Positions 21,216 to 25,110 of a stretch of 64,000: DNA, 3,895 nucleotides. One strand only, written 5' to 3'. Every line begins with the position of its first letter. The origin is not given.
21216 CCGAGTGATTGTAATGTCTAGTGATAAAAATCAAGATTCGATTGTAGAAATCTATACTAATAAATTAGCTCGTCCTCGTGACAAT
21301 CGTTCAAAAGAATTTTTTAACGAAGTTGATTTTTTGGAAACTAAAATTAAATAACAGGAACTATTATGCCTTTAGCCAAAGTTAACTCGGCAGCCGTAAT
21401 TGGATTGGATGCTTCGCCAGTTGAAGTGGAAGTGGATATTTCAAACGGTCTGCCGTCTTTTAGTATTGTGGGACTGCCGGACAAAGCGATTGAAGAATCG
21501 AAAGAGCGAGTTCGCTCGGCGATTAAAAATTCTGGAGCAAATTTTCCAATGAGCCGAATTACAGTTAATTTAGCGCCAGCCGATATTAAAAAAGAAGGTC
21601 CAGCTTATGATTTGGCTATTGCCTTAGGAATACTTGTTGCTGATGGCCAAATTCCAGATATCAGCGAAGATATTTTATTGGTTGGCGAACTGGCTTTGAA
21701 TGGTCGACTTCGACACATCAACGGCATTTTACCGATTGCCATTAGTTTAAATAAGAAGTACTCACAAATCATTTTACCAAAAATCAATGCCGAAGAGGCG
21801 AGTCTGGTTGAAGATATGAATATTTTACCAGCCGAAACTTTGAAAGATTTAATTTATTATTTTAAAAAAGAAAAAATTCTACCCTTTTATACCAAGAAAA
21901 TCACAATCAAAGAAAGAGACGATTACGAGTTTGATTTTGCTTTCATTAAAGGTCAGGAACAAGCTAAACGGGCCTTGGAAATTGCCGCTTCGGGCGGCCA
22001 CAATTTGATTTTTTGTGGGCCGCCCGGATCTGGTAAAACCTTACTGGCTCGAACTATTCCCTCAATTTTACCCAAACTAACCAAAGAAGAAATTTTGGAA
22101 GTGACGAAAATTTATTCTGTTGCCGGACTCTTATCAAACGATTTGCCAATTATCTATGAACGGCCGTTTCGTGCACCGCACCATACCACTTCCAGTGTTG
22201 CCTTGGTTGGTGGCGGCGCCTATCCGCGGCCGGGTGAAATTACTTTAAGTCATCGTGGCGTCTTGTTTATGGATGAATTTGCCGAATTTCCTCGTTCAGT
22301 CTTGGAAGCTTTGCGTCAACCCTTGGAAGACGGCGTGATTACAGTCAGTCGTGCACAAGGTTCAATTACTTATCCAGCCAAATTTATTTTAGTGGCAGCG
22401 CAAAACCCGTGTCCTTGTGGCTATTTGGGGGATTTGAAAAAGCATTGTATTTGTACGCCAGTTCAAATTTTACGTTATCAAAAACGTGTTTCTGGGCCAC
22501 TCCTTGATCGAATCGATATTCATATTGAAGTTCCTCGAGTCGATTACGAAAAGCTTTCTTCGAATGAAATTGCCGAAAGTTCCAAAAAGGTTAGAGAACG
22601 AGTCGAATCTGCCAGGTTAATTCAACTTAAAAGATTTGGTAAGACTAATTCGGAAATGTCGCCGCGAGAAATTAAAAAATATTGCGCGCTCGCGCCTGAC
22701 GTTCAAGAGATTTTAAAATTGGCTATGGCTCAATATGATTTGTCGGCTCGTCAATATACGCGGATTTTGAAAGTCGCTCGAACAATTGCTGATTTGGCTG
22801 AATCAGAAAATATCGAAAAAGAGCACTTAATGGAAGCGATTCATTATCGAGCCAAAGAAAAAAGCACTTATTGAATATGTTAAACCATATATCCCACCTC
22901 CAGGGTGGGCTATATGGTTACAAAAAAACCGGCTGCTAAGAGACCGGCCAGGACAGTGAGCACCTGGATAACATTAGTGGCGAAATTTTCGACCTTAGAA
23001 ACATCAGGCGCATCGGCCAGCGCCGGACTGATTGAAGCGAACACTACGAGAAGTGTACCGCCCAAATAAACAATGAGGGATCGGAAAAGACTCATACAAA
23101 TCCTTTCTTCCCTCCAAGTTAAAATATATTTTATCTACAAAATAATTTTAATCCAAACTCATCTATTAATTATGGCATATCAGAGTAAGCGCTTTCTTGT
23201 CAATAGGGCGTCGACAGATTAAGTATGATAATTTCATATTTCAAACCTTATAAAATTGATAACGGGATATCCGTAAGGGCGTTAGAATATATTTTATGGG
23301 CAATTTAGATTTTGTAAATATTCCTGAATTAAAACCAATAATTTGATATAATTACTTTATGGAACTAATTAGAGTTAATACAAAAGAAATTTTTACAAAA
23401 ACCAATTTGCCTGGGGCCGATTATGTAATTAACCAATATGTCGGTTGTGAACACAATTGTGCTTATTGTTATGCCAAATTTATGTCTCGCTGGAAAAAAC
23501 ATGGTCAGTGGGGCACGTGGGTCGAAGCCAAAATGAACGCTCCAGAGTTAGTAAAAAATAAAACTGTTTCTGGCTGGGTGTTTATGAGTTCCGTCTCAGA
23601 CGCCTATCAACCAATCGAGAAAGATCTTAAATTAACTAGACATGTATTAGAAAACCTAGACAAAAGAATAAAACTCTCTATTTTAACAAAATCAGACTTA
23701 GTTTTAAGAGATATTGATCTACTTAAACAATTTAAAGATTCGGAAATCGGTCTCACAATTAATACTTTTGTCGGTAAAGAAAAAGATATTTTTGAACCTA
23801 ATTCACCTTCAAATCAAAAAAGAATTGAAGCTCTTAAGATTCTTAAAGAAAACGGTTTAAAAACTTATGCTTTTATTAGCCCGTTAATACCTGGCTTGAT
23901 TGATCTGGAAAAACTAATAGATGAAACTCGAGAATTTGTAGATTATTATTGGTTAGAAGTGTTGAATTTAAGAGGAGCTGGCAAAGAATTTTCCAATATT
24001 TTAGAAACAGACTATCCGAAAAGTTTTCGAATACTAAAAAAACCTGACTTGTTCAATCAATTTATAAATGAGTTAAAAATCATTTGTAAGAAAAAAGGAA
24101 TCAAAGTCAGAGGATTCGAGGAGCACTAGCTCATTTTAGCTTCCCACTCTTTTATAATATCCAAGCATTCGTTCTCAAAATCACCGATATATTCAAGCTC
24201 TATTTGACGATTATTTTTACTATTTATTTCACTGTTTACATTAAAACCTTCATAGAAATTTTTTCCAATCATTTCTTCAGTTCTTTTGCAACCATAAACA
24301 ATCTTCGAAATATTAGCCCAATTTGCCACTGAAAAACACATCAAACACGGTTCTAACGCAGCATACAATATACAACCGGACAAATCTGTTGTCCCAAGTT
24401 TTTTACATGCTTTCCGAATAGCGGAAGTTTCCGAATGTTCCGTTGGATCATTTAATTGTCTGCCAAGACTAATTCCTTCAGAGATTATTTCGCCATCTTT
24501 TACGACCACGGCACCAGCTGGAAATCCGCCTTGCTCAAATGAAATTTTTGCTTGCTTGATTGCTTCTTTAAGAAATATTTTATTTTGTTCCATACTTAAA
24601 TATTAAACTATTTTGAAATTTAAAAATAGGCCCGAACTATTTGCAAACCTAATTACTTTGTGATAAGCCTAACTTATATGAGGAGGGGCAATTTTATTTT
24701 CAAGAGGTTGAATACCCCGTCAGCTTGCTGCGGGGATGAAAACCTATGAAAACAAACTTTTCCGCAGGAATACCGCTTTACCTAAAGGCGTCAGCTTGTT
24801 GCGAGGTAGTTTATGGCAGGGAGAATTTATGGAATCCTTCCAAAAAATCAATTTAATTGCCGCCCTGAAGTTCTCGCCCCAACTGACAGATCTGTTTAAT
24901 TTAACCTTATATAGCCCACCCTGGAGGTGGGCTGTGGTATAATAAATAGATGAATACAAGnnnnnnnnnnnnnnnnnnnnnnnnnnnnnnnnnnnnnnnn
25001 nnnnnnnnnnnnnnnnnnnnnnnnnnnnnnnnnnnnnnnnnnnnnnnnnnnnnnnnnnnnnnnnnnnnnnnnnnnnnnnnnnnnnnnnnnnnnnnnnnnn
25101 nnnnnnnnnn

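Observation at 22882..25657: RAYT (REP-associated tyrosine transposase) flanked by inverted REP hairpins; at least six REP copies in the window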

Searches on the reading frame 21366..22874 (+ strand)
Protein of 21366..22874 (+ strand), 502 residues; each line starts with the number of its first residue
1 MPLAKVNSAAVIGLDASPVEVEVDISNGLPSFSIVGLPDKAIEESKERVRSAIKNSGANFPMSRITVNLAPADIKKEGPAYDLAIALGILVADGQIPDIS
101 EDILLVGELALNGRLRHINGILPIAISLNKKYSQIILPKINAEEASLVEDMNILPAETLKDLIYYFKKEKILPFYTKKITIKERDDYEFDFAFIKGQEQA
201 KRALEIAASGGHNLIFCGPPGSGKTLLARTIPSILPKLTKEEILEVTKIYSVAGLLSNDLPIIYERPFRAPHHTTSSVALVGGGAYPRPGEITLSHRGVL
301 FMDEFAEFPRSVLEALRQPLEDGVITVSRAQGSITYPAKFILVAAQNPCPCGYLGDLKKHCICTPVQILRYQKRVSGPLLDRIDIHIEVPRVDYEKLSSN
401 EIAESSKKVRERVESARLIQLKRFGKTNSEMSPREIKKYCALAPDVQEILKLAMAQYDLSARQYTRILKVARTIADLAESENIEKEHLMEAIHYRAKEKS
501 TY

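Call 3: search_protein_families(library=pfam, proteins=[window:21366-22871:+], max_evalue=0.01)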
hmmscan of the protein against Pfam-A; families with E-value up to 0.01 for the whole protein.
window:21366-22871:+ (502 aa): 10 families
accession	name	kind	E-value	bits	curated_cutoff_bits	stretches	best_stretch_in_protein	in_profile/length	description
PF01078.27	Mg_chelatase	-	9.2e-94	313.1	20.3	1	190-396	1-206/207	Magnesium chelatase, subunit ChlI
PF13541.12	ChlI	-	5.9e-47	159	27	1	21-141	1-121/121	Subunit ChlI of Mg-chelatase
PF13335.12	Mg_chelatase_C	-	2.7e-33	114.9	26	1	404-495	2-94/94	Magnesium chelatase, subunit ChlI C-terminal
PF07728.20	AAA_5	-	4.8e-07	30.3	22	1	213-350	1-125/139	AAA domain (dynein-related subfamily)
PF00493.29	MCM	-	2.2e-06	27.4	23.3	1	288-353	113-178/224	MCM P-loop domain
PF05362.19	Lon_C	-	4.9e-06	26.7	21.1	1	48-162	76-198/205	Lon protease (S16) C-terminal proteolytic domain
PF05496.18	RuvB_N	-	0.00017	21.8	27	0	212-233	34-55/159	Holliday junction DNA helicase RuvB P-loop domain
PF00158.32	Sigma54_activat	-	0.0002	21.5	20.2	0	287-345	84-140/168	Sigma-54 interaction domain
PF00004.35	AAA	-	0.0018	19.2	21.2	0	214-232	1-19/131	ATPase family associated with various cellular activities (AAA)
PF13401.12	AAA_22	-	0.0019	18.9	27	0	212-244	6-37/130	AAA domain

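Call 94: find_encoding_contigs(protein=window:21366-22874:+, flank=5000, max_places=10)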
Protein window:21366-22874:+ (502 aa): 12 contigs read that carry it; 2 places shown.
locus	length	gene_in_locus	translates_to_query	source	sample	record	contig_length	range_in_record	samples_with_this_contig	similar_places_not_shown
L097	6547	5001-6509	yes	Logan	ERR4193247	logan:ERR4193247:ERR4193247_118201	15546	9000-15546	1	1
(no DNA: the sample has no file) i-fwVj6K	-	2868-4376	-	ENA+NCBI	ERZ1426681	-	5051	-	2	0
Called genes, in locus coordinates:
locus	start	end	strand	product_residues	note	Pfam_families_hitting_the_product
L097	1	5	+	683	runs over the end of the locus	PF17191:RecG_wedge, PF00270:DEAD, PF04851:ResIII, PF00271:Helicase_C, PF19833:RecG_dom3_C (weak)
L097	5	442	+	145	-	PF12826:HHH_2 (faint), PF12836:HHH_3, PF00633:HHH, PF14520:HHH_5 (weak)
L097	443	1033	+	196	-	-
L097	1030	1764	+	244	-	-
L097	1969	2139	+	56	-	-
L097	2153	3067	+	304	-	PF01745:IPT (faint), PF01715:IPPT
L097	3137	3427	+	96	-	PF04232:SpoVS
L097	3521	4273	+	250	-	PF00528:BPD_transp_1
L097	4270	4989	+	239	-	PF00005:ABC_tran, PF13304:AAA_21 (faint)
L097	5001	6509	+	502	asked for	PF05362:Lon_C (faint), PF13541:ChlI, PF00493:MCM (faint), PF01078:Mg_chelatase, PF07728:AAA_5 (weak), PF13335:Mg_chelatase_C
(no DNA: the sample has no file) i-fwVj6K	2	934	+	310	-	?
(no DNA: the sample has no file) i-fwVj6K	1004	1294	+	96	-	PF04232:SpoVS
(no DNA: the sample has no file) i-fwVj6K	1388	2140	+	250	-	PF00528:BPD_transp_1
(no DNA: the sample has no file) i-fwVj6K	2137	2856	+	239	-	PF00005:ABC_tran, PF13304:AAA_21 (faint)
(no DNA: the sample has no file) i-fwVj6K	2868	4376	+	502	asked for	PF05362:Lon_C (faint), PF13541:ChlI, PF00493:MCM (faint), PF01078:Mg_chelatase, PF07728:AAA_5 (weak), PF13335:Mg_chelatase_C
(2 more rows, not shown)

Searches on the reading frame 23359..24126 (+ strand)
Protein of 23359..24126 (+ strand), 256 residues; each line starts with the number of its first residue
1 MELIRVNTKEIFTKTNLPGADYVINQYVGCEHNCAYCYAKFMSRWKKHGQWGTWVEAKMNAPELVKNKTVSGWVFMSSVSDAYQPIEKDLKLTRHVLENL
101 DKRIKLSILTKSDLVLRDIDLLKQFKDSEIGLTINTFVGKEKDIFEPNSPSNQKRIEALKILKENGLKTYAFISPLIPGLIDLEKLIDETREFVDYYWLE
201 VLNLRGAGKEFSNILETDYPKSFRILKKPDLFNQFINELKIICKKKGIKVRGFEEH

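Call 3: search_protein_families(library=pfam, proteins=[window:23359-24126:+], max_evalue=0.01)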
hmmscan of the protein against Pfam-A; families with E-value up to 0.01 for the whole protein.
window:23359-24126:+ (256 aa): 2 families
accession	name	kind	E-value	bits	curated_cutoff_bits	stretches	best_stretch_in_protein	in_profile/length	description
PF04055.27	Radical_SAM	-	3.4e-15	57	29.5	1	26-182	3-156/166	Radical SAM superfamily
PF07505.17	DUF5131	-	0.0049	16.8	28.9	1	20-114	7-114/243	Protein of unknown function (DUF5131)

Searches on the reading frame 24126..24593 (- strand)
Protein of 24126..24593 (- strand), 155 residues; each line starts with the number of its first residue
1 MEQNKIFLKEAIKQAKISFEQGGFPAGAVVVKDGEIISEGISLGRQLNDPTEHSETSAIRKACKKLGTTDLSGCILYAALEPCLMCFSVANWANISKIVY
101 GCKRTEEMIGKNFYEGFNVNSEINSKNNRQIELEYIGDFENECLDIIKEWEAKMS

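Call 3: search_protein_families(library=pfam, proteins=[window:24126-24593:-], max_evalue=0.01)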
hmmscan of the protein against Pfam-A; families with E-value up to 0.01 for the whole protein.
window:24126-24593:- (155 aa): 2 families
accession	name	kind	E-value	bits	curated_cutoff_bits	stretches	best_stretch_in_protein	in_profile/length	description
PF00383.29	dCMP_cyt_deam_1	-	1.1e-24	86.7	25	1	1-102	1-102/102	Cytidine and deoxycytidylate deaminase zinc-binding region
PF14437.12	MafB19-deam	-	1.5e-22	80.4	27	1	4-149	3-136/142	MafB19-like deaminase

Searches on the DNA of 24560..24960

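Call 97: search_rna_families(source=window, start=24560, end=24960, threshold=evalue, max_evalue=1)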
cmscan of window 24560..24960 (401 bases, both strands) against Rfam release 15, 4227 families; matches with E-value up to 1: 1.
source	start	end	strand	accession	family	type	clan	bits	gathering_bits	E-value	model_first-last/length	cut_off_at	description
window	24909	24934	+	RF00624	P9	Gene;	-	19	43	0.091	48-73/74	no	Pseudomonas sRNA P9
